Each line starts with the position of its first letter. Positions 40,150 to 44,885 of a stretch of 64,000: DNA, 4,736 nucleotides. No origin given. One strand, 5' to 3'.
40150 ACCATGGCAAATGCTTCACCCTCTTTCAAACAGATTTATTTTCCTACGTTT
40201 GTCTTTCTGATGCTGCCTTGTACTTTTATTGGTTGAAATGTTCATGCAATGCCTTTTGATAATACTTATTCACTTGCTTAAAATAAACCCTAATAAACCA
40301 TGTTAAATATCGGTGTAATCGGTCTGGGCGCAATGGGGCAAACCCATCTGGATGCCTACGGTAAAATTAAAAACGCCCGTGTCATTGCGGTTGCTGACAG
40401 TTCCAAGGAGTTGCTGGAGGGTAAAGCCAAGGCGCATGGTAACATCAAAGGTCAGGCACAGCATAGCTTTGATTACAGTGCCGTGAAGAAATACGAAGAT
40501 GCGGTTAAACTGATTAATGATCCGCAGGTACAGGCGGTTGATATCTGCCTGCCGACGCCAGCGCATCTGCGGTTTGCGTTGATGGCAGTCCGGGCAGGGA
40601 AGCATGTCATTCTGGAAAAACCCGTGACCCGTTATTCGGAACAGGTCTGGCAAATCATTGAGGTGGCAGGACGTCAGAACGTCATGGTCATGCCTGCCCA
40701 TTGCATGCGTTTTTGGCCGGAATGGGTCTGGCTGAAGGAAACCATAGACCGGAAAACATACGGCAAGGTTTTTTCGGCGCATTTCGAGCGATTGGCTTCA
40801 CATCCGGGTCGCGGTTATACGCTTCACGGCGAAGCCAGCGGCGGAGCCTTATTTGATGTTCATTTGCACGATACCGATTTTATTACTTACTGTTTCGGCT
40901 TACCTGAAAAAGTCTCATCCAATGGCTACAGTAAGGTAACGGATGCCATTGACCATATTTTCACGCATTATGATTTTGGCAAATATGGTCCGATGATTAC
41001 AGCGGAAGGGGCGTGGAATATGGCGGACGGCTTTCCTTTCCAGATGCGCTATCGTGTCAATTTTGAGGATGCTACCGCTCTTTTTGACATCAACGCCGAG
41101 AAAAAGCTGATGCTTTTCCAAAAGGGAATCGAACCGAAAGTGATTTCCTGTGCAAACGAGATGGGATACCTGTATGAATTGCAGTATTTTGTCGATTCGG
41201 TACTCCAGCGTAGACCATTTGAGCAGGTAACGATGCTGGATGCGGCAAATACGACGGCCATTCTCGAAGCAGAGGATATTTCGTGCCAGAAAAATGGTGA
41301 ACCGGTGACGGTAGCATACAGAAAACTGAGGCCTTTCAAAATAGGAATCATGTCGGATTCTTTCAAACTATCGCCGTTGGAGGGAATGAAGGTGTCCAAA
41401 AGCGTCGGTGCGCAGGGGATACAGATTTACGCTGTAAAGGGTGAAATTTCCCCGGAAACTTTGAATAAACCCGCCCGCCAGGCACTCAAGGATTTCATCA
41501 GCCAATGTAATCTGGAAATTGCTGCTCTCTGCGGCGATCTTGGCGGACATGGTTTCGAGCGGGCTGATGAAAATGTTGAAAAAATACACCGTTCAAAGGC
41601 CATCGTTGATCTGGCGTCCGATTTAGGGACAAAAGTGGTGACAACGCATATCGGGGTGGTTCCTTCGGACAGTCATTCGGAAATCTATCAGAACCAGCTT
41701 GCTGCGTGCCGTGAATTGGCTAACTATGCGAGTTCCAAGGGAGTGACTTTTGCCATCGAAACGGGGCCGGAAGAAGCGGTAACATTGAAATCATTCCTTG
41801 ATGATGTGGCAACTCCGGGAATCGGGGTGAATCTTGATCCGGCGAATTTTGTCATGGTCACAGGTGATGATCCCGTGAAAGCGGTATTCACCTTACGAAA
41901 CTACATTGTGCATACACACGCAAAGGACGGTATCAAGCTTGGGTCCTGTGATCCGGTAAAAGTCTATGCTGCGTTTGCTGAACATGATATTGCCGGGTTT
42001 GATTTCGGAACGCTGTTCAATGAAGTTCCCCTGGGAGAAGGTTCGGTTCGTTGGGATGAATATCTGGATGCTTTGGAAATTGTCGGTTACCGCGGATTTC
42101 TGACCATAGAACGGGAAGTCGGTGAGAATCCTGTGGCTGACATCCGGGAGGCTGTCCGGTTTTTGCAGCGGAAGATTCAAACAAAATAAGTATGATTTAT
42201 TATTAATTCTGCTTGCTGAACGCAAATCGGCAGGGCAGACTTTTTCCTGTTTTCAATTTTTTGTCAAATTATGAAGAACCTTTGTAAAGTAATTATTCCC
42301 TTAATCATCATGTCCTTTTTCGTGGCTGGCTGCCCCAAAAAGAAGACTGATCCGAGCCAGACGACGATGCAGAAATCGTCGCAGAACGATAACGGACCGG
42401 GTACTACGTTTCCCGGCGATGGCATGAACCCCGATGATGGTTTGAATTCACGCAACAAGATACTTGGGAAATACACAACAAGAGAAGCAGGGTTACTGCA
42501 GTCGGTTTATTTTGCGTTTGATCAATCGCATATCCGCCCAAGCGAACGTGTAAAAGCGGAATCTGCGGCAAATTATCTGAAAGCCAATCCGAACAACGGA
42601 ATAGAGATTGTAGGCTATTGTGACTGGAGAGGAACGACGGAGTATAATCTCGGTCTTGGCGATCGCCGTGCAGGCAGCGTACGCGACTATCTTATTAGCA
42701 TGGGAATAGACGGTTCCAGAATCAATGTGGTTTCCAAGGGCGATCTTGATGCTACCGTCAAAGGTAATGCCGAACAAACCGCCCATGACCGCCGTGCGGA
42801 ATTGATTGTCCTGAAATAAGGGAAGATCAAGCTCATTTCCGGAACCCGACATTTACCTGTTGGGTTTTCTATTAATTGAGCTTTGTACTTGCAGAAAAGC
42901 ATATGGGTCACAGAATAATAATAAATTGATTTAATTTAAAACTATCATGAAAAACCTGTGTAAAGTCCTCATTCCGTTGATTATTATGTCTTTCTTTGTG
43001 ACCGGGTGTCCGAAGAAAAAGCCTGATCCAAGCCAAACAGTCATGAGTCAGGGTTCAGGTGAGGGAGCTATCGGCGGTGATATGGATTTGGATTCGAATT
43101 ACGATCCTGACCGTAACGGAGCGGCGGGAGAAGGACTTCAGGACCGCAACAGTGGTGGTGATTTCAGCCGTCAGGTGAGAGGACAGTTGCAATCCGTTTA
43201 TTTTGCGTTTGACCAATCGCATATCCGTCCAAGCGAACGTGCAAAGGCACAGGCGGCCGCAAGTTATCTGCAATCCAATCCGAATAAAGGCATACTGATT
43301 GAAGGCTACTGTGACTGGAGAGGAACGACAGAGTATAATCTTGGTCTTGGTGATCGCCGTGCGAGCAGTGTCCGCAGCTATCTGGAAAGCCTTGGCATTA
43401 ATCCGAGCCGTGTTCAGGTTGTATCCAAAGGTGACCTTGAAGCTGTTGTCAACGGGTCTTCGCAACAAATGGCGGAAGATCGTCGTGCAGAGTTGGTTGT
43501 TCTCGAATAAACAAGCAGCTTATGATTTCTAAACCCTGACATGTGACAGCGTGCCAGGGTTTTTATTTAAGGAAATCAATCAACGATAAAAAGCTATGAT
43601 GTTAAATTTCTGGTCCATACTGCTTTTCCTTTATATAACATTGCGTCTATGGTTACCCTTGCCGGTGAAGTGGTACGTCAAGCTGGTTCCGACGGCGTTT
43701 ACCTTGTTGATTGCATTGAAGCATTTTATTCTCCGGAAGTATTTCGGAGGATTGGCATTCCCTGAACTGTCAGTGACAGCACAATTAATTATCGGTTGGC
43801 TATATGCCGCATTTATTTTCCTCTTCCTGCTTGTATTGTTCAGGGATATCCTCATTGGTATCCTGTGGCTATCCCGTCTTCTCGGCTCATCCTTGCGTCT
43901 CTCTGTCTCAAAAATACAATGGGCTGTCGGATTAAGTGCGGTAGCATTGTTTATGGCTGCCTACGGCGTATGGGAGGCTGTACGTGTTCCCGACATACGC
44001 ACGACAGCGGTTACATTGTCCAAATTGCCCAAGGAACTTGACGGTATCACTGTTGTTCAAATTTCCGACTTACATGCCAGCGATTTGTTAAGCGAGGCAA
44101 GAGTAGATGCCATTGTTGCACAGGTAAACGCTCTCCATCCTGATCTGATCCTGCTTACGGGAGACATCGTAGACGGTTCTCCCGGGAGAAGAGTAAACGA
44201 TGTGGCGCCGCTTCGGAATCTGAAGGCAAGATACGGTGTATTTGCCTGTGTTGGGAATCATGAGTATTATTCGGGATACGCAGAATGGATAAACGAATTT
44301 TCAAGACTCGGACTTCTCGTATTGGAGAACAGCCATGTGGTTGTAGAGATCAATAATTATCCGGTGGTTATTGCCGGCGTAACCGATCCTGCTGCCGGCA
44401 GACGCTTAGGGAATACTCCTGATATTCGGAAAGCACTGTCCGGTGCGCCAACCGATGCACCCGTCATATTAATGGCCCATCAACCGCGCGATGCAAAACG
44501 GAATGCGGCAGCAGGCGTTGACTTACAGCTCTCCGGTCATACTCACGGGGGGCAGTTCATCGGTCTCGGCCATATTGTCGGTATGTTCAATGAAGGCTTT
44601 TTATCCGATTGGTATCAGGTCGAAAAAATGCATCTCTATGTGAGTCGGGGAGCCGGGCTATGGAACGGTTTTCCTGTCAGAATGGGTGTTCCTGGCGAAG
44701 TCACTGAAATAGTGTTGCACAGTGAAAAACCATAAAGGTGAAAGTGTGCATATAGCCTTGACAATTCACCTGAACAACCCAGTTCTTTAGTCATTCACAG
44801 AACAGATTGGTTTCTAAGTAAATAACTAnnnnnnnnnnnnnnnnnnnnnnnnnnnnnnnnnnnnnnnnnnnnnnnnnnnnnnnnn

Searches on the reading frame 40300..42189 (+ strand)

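Call 73: search_protein_families(library=pfam, proteins=[window:40300-42189:+], max_evalue=0.000001)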
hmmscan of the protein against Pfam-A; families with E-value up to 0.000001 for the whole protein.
window:40300-42189:+ (629 aa): 3 families
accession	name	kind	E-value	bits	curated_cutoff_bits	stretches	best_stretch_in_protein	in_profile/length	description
PF01261.30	AP_endonuc_2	-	1.7e-31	110.3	31.1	1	366-624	4-248/249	Xylose isomerase-like TIM barrel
PF01408.29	GFO_IDH_MocA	-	1e-18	68.6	24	1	2-134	1-120/120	Oxidoreductase family, NAD-binding Rossmann fold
PF22725.1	GFO_IDH_MocA_C3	-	3.1e-09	37.3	27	1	145-259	4-122/124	GFO/IDH/MocA C-terminal domain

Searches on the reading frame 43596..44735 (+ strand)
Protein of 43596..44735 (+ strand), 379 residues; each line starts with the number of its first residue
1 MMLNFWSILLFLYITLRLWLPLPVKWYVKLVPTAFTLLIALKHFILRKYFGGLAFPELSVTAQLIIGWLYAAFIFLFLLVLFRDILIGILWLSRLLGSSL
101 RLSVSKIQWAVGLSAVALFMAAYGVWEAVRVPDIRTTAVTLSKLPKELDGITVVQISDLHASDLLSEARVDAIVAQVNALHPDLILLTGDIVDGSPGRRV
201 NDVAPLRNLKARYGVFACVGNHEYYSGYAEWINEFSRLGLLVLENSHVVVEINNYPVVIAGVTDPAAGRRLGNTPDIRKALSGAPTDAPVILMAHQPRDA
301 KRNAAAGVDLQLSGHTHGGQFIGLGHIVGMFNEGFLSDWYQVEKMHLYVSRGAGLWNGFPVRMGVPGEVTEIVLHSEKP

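Call 74: search_protein_families(library=pfam, proteins=[window:43596-44735:+], max_evalue=0.000001)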
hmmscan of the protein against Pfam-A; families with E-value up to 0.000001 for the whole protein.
window:43596-44735:+ (379 aa): 1 family
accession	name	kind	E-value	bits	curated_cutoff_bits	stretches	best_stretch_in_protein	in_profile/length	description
PF00149.33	Metallophos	-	3.5e-15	57.4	21.5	1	152-318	2-190/191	Calcineurin-like phosphoesterase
